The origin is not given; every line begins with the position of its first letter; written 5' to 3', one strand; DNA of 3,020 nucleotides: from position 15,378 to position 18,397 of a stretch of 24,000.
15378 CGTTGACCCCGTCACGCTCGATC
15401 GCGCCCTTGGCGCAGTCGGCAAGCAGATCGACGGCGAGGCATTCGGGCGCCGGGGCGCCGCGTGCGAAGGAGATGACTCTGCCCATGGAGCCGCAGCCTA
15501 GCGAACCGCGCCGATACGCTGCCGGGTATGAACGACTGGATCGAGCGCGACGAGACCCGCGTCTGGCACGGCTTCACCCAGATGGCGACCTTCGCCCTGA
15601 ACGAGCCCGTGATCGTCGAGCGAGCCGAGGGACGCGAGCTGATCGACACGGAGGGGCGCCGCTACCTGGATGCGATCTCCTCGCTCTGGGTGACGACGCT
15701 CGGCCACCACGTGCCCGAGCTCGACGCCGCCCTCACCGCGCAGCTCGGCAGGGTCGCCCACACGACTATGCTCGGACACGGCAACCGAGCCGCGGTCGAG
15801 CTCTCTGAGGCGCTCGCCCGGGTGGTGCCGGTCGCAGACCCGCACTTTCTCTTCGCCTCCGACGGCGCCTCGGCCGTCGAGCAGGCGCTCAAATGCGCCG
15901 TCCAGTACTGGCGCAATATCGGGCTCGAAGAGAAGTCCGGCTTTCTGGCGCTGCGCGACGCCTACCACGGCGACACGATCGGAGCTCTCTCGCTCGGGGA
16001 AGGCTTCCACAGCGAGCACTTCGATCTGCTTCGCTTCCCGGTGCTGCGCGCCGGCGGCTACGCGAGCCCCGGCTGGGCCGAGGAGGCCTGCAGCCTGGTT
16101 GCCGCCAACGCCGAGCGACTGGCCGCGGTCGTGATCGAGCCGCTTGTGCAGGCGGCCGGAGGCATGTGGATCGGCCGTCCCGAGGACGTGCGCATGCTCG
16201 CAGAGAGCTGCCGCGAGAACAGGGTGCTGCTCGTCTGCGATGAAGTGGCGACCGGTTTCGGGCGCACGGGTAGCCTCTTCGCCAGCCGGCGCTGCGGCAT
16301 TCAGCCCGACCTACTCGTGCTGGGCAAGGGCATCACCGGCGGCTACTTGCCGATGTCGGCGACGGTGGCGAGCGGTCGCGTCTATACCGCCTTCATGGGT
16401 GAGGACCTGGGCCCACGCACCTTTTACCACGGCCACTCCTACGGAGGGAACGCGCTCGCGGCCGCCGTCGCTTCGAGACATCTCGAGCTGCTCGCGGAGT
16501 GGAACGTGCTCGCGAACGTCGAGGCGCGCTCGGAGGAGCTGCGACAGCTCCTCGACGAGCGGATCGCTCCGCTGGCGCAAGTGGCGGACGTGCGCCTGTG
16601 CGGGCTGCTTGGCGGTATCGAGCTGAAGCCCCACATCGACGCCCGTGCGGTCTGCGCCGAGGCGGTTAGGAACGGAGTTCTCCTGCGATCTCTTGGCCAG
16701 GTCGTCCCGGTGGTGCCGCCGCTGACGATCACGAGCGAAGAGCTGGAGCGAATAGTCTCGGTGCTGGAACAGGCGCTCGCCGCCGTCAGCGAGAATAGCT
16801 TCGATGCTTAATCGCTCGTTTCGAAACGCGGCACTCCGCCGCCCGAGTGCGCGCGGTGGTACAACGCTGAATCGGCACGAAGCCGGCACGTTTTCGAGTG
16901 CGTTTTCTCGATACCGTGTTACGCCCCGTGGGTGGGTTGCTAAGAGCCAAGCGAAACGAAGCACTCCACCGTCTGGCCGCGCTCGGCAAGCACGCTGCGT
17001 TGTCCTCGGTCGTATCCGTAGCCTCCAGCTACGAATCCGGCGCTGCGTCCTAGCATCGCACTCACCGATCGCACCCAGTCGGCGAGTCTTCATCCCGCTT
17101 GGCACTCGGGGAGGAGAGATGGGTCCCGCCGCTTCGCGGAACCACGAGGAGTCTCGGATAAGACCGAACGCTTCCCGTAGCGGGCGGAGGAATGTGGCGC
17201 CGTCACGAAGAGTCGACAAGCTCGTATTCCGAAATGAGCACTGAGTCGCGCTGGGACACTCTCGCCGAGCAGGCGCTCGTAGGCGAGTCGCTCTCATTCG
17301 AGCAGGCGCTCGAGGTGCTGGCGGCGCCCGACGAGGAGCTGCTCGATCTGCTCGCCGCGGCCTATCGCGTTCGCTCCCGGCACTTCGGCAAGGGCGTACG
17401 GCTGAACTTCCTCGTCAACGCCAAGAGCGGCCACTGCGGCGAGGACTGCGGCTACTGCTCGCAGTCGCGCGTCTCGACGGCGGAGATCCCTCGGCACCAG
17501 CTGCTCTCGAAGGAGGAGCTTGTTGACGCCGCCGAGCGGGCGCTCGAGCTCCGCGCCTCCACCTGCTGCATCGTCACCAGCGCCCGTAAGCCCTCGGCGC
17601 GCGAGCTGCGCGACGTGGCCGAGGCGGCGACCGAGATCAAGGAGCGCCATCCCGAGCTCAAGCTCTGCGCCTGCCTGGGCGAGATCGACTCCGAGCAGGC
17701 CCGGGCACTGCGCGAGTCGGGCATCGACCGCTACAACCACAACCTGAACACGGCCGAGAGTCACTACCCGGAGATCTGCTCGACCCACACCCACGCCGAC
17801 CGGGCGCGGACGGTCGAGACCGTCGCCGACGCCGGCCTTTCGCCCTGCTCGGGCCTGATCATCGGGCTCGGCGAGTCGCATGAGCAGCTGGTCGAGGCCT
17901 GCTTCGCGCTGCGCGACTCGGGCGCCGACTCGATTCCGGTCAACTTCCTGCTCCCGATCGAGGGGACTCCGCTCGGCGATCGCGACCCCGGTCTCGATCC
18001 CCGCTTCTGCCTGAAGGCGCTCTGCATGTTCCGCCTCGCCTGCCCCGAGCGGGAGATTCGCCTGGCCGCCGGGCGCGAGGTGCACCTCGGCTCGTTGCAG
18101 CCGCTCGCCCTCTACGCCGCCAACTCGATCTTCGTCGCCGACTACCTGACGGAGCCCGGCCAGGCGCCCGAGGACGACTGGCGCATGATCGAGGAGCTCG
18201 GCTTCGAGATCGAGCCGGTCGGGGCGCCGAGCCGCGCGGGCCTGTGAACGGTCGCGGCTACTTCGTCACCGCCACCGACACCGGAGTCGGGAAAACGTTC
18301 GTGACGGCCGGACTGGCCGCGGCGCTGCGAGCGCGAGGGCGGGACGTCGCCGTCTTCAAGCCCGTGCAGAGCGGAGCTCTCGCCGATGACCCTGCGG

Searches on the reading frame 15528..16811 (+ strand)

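Call 7: search_protein_families(library=pfam, proteins=[window:15528-16811:+])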
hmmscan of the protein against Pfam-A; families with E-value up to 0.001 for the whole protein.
window:15528-16811:+ (427 aa): 1 family
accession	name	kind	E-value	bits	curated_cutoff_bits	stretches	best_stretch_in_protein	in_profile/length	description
PF00202.27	Aminotran_3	-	5e-88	295.9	30.5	1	26-417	9-403/403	Aminotransferase class-III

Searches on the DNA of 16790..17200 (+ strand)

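Call 19: search_rna_families(source=window, start=16790, end=17200, threshold=evalue, max_evalue=10)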
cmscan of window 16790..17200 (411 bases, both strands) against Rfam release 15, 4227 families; matches with E-value up to 10: 1.
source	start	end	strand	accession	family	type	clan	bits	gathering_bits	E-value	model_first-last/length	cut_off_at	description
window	16944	16980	-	RF03946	mir-3132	Gene; miRNA;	-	16.2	84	5.2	20-56/75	no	mir-3132 microRNA precursor family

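Call 57: search_dna_similar(query=window:16865-17150:+, collection=plasmids, mode=distant, max_rows=10)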
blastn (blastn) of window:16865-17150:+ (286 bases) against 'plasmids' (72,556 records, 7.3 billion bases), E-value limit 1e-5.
No match.

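Call 58: search_dna_similar(query=window:16865-17150:+, collection=phages, mode=distant, max_rows=10)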
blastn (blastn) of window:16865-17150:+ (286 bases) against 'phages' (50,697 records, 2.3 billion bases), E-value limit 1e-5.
No match.
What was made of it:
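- Tried and rejected: BLAST of 16865-17150 against plasmid and phage collections: no match (calls 57, 58).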

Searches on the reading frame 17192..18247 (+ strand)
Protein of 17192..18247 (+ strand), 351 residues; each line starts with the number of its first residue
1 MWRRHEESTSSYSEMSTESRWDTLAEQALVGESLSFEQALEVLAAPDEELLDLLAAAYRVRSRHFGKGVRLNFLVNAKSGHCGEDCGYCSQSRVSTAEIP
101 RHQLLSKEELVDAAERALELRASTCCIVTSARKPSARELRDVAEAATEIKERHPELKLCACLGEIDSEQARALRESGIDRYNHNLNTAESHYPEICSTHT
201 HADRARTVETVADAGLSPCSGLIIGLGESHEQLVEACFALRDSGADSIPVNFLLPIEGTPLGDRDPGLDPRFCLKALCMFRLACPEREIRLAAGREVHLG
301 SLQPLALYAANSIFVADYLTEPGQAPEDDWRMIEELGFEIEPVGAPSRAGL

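Call 7: search_protein_families(library=pfam, proteins=[window:17192-18247:+])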
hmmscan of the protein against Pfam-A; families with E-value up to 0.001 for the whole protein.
window:17192-18247:+ (351 aa): 2 families
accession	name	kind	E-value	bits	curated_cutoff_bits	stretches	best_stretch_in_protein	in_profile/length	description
PF06968.18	BATS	-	4e-25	88.3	22.2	1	249-339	1-88/88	Biotin and Thiamin Synthesis associated domain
PF04055.27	Radical_SAM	-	1.1e-18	68.4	29.5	1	81-236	6-162/166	Radical SAM superfamily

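Call 10: find_encoding_contigs(protein=window:17192-18247:+, flank=10000, max_places=10)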
Protein window:17192-18247:+ (351 aa): 2 contigs read that carry it; 2 places shown.
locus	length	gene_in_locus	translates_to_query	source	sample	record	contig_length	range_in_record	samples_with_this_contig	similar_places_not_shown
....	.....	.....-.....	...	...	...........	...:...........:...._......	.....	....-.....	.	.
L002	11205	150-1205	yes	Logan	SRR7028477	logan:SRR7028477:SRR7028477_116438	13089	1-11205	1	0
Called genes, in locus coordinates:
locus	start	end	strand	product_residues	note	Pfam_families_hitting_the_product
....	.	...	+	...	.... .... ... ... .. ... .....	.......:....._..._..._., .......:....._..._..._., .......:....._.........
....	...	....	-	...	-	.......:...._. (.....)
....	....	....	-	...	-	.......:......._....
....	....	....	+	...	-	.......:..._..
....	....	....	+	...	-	-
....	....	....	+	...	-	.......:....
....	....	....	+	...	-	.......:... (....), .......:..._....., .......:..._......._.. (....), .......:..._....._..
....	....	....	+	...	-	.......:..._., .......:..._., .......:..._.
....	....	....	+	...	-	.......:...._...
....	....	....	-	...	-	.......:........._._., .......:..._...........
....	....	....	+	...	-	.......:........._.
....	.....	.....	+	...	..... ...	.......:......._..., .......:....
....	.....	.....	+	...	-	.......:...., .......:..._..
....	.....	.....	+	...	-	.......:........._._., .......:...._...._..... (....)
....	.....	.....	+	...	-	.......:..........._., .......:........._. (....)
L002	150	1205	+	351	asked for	PF04055:Radical_SAM, PF06968:BATS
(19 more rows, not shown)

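Call 37: find_related_loci(query=window:17192-18247:+, collection=metagenome_contigs, flank=2500)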
Query window:17192-18247:+ (351 aa) in metagenome_contigs; peptide patterns used: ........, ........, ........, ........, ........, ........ (x = any residue, [..] = any of these).
216 stretches matched a pattern; 84 encode a relative of the query (tblastn E <= 1e-3); the best 80 are kept; 80 distinct loci.
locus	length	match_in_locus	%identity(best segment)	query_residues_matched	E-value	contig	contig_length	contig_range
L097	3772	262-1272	92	14-350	0e+0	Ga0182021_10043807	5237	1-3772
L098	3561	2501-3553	87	2-351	0e+0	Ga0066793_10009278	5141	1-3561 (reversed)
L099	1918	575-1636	86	2-350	0e+0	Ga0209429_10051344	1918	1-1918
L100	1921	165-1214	86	2-350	0e+0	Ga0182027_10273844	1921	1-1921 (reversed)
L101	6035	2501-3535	86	2-345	0e+0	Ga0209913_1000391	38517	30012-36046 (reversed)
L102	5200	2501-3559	84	2-345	0e+0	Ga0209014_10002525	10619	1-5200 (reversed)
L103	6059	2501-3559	84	2-345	0e+0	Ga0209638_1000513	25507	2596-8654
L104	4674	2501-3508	88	15-348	0e+0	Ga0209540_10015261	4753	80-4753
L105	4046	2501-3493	88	17-347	0e+0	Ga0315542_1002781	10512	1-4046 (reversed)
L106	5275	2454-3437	88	15-342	0e+0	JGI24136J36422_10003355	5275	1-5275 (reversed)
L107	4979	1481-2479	87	18-350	0e+0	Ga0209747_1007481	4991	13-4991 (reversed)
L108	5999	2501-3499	87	15-345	0e+0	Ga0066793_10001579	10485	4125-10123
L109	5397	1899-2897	86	18-350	0e+0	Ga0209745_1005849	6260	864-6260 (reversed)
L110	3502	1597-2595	86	18-350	0e+0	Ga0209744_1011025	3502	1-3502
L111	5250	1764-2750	87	17-345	0e+0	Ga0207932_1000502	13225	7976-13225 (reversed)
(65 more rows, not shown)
